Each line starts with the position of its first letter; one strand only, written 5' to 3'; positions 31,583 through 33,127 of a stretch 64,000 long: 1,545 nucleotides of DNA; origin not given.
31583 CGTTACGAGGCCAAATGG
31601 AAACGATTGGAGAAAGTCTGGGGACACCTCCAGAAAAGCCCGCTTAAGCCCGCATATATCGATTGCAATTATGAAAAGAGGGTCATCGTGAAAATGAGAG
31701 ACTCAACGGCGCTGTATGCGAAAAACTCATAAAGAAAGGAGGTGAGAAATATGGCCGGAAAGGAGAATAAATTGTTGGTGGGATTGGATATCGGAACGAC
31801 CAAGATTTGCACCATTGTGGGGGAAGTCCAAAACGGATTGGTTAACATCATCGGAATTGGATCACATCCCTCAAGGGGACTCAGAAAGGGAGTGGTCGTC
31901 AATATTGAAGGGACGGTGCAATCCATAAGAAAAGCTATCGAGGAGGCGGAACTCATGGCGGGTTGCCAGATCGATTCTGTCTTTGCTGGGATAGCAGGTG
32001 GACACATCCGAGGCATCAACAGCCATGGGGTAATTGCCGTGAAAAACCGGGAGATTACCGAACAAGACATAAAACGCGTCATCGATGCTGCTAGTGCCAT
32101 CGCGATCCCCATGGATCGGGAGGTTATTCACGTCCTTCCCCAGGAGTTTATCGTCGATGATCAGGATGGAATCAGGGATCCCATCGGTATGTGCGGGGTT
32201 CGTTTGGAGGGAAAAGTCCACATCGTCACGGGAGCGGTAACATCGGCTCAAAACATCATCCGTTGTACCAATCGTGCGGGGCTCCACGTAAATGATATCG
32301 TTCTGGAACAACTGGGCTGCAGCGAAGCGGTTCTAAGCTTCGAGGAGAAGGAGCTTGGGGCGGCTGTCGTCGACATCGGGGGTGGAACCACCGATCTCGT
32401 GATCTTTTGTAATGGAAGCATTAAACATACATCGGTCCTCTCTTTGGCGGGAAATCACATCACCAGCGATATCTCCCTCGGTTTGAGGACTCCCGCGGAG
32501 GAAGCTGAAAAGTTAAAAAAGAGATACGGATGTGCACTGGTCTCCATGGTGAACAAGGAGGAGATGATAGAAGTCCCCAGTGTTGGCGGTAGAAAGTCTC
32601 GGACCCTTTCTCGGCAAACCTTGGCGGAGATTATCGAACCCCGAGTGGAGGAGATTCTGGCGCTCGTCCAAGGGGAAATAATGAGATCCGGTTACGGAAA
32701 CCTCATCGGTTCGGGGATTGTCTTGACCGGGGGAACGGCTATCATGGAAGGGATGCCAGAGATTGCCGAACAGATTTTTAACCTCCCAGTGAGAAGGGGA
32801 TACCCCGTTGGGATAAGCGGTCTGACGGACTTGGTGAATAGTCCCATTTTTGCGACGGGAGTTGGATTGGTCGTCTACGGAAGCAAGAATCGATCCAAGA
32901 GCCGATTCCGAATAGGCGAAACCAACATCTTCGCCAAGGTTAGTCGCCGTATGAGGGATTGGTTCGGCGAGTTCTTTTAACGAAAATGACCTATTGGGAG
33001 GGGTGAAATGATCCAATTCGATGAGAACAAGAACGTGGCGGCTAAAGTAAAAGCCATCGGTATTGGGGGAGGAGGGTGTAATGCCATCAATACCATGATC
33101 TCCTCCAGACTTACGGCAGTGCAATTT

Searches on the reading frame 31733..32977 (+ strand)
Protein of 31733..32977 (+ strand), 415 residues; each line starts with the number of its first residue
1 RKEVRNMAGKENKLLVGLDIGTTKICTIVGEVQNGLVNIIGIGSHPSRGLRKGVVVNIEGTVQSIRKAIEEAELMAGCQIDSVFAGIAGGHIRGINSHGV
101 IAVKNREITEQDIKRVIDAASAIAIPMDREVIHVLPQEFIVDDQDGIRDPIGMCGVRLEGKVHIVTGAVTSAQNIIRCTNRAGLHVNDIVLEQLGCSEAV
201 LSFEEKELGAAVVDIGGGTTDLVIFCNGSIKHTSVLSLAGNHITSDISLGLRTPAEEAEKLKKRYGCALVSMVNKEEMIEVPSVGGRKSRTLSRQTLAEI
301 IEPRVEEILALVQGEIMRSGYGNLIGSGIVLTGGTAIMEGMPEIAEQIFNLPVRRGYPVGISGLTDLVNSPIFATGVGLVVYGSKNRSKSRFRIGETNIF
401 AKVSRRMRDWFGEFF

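Call 46: search_protein_families(library=pfam, proteins=[window:31733-32977:+])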
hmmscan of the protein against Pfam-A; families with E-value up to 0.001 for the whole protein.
window:31733-32977:+ (415 aa): 5 families
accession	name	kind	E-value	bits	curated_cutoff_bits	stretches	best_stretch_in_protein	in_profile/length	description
PF14450.12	FtsA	-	6.6e-53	178.9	31.8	2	211-378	1-127/127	Cell division protein FtsA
PF02491.25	SHS2_FTSA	-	2.6e-35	121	25.4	1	89-166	1-79/79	SHS2 domain inserted in FTSA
PF06723.19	MreB_Mbl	-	7.5e-14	51.7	27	1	206-354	143-302/327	MreB/Mbl protein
PF06277.17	EutA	-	1.3e-05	24.8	27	1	195-269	131-205/475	Ethanolamine utilisation protein EutA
PF11104.14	PilM_2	-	0.00014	21.3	27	0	200-264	172-236/340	Type IV pilus assembly protein PilM;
